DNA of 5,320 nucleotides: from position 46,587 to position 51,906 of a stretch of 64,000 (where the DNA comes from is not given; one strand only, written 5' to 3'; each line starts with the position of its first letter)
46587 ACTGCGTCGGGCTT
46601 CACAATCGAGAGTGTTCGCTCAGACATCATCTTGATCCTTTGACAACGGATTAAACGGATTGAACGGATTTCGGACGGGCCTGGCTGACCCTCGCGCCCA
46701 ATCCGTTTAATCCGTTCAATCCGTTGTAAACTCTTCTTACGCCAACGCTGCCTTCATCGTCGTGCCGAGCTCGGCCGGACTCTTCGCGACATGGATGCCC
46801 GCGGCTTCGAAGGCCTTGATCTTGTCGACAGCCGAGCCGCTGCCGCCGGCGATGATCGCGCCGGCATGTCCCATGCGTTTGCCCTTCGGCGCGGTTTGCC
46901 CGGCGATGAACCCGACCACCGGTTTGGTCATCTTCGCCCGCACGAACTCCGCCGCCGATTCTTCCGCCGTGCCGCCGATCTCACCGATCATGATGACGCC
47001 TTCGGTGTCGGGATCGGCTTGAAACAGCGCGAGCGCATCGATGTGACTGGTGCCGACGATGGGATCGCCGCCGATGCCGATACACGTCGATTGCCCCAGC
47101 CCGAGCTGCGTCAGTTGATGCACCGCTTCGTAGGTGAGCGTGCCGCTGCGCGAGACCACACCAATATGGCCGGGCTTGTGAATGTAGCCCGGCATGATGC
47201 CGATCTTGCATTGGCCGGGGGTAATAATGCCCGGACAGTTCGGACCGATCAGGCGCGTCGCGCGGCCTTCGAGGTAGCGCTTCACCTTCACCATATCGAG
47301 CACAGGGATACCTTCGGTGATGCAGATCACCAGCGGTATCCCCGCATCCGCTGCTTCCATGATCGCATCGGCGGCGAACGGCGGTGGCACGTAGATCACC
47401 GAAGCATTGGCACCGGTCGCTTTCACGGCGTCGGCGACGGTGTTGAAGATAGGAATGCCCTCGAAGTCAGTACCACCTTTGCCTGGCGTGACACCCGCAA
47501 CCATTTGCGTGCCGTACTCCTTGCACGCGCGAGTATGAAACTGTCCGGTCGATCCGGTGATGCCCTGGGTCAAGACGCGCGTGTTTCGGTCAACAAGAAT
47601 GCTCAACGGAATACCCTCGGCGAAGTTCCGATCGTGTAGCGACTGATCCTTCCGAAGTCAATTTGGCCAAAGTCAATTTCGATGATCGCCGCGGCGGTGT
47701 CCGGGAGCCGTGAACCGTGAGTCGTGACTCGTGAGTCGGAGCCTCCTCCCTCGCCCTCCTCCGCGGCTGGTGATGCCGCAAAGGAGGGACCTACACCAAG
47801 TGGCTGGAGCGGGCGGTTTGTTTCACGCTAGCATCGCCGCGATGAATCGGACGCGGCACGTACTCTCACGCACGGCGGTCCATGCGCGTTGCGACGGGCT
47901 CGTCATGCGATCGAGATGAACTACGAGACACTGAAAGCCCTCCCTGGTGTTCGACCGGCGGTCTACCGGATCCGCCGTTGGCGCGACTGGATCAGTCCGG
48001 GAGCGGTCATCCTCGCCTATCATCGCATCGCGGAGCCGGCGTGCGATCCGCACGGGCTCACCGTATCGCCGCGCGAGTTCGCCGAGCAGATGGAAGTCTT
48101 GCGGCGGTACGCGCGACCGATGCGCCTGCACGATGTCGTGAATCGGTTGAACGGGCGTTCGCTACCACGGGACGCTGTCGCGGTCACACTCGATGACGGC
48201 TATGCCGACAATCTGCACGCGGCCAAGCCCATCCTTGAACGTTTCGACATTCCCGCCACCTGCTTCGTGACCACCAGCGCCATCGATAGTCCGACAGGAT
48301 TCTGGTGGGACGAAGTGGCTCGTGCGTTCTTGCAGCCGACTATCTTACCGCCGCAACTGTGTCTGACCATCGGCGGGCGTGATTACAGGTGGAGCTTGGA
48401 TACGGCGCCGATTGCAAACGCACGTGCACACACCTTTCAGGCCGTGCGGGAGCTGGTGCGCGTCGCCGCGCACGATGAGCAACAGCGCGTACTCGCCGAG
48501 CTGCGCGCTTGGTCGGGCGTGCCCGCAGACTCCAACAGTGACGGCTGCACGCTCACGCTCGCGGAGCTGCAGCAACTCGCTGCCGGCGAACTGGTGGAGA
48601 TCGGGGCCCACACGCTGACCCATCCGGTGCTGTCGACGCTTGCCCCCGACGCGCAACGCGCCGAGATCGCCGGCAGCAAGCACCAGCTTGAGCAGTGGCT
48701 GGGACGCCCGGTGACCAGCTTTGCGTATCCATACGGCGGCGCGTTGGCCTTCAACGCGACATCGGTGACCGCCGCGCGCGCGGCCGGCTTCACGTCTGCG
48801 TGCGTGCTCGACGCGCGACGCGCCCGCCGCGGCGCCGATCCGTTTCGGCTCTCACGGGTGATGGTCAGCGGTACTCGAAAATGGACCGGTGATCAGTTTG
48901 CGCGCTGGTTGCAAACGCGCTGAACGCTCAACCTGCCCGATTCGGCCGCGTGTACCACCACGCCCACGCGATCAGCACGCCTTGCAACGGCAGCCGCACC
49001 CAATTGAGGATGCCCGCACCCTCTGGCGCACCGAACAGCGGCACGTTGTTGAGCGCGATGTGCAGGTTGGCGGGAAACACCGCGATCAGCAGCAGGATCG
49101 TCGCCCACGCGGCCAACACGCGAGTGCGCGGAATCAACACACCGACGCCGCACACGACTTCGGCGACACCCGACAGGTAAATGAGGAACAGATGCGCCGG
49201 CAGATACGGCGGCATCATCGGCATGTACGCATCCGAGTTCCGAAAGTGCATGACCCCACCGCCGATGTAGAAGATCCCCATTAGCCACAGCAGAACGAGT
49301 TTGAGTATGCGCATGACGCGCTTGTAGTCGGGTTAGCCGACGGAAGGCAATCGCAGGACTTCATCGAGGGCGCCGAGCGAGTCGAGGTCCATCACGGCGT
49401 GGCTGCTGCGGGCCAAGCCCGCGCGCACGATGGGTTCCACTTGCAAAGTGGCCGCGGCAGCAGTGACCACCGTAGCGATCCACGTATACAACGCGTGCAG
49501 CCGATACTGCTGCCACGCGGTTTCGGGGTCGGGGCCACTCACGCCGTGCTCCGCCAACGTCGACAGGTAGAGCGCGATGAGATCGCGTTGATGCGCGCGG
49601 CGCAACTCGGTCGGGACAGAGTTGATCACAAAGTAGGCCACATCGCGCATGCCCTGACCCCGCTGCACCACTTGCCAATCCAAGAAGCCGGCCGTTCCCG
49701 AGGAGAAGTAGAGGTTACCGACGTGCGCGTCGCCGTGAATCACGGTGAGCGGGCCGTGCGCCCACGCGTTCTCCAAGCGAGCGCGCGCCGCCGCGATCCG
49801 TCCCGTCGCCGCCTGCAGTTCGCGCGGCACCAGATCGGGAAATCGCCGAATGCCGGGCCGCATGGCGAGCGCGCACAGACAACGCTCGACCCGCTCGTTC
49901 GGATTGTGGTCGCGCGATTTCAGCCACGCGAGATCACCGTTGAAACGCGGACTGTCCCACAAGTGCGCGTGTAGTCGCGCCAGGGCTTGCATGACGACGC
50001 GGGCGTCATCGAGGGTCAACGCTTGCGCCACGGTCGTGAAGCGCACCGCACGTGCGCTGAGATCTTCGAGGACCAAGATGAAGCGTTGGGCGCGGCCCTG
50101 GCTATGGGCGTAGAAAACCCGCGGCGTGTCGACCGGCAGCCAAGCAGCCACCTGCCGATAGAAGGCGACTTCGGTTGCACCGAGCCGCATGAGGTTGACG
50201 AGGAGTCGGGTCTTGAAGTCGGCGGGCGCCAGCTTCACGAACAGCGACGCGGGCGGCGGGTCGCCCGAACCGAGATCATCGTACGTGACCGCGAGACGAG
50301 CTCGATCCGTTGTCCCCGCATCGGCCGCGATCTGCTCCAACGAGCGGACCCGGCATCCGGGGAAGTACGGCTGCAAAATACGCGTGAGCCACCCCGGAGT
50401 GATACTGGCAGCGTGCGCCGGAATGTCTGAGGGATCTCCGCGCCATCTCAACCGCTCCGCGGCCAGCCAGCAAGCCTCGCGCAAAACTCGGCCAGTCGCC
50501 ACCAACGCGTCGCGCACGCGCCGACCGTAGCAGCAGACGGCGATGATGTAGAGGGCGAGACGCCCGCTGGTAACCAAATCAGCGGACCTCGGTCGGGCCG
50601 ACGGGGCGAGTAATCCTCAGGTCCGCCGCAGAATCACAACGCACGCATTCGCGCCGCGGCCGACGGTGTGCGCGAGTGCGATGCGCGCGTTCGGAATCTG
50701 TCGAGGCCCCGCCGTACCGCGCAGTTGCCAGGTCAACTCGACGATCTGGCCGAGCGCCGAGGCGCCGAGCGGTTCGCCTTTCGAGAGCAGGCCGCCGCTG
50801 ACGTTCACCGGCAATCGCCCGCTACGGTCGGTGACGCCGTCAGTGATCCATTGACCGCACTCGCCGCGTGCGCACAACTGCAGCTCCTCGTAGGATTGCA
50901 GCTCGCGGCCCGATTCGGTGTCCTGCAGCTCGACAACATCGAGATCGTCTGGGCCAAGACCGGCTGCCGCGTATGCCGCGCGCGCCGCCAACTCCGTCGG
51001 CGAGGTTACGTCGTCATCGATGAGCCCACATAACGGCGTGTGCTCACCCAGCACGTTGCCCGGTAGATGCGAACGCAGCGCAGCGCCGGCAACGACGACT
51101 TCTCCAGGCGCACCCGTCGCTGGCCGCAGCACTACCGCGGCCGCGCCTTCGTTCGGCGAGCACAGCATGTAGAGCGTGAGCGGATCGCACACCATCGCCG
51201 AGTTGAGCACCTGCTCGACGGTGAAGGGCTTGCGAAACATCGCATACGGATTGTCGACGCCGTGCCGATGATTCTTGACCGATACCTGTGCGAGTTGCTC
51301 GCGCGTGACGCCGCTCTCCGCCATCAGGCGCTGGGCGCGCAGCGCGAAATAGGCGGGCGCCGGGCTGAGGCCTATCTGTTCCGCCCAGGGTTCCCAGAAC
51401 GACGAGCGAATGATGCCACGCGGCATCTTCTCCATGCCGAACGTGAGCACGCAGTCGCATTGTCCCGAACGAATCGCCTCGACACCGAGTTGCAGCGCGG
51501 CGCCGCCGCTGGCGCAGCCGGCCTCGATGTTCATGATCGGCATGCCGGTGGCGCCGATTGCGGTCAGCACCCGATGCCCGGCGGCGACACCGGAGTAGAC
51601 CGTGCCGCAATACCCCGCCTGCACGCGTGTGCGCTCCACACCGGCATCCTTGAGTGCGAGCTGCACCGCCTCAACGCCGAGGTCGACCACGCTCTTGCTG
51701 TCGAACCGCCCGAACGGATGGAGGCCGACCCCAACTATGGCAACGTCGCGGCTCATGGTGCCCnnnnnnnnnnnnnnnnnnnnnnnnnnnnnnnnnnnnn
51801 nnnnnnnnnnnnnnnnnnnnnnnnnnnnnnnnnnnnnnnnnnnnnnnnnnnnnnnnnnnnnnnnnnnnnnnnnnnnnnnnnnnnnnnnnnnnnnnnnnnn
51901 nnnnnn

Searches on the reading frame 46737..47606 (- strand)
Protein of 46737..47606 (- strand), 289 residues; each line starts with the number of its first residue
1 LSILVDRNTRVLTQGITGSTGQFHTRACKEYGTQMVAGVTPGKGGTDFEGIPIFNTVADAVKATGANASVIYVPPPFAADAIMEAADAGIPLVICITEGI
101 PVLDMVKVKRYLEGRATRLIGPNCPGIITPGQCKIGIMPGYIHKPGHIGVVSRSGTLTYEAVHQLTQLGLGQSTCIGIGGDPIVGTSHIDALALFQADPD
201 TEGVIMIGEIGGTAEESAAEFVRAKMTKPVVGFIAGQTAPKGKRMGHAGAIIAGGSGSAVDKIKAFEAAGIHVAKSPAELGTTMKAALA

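Call 34: search_protein_families(library=pfam, proteins=[window:46737-47606:-], max_evalue=0.000001)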
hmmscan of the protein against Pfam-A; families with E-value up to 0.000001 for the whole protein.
window:46737-47606:- (289 aa): 3 families
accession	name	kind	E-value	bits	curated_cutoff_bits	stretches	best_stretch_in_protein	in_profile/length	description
PF02629.25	CoA_binding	-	7e-30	104.1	22.3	1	6-99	1-97/97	CoA binding domain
PF00549.24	Ligase_CoA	-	7.2e-25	88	24.5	1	151-270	1-126/128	CoA-ligase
PF13607.11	Succ_CoA_lig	-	2.5e-12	47.2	27.4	1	145-286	1-137/138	Succinyl-CoA ligase like flavodoxin domain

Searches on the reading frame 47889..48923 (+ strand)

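Call 34: search_protein_families(library=pfam, proteins=[window:47889-48923:+], max_evalue=0.000001)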
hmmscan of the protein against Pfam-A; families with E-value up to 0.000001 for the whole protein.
window:47889-48923:+ (344 aa): 1 family
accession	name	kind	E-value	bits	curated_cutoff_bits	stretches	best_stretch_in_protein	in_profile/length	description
PF01522.26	Polysacc_deac_1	-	2.1e-23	83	23.1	2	226-302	50-122/124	Polysaccharide deacetylase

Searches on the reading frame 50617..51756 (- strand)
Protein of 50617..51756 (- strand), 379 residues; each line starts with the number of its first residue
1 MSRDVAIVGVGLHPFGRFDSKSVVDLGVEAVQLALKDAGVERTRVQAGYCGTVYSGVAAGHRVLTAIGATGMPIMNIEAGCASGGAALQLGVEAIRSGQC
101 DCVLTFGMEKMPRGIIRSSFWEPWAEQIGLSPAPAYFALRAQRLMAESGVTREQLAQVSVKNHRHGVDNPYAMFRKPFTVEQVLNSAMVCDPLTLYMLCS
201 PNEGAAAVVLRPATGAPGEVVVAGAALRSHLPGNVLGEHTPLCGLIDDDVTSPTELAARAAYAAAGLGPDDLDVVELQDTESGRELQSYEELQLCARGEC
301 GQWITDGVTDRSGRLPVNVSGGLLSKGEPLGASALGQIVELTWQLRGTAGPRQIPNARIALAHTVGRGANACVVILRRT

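Call 64: search_protein_families(library=ncbifam, proteins=[window:50617-51756:-], max_evalue=1e-10)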
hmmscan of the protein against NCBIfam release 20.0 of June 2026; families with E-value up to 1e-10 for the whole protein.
window:50617-51756:- (379 aa): 17 families
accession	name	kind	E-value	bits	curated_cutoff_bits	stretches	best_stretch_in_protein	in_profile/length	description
NF006102.0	PRK08256.1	subfamily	7.7e-95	318.2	436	1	1-377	1-391/394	lipid-transfer protein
NF004715.0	PRK06059.1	equivalog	5.5e-85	285.7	424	1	2-377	3-398/399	lipid-transfer protein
NF004720.0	PRK06064.1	subfamily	1.6e-84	283.9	420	1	3-378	2-387/389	thiolase domain-containing protein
NF053570.1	AcCoTHIOL_METTL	equivalog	2e-70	237.6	600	1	3-377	2-382/385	acetyl-CoA acetyltransferase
NF004810.0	PRK06157.1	equivalog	1e-65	222.5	403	1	3-374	7-390/400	acetyl-CoA acetyltransferase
NF009228.0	PRK12578.1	subfamily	8.7e-62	208.9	485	1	1-378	1-387/387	thiolase domain-containing protein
NF053628.1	BnzsclthlBbsBGT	equivalog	1.5e-58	198.5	750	1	2-370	4-373/389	benzoylsuccinyl-CoA thiolase subunit BbsB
NF004811.0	PRK06158.1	subfamily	3.4e-54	184.3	421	1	4-366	9-367/384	acetyl-CoA acetyltransferase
NF005704.0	PRK07516.1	subfamily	9.5e-54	182.8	412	1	4-371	3-379/389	thiolase domain-containing protein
NF004982.0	PRK06365.1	equivalog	3.1e-52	178.1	695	2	1-210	14-234/430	thiolase domain-containing protein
NF006180.0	PRK08313.1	subfamily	2.4e-47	161.6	514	1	2-370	3-375/389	thiolase domain-containing protein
NF004721.0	PRK06065.1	equivalog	2.1e-44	152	455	1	3-375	10-389/393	thiolase domain-containing protein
NF005892.0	PRK07855.1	subfamily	6.2e-44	150.4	469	1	2-377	5-388/390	lipid-transfer protein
NF006010.0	PRK08142.1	subfamily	3.9e-41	141.1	462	1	5-368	7-373/388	thiolase domain-containing protein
NF004722.0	PRK06066.1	equivalog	4.5e-31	108.2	516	1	4-364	5-369/385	thiolase domain-containing protein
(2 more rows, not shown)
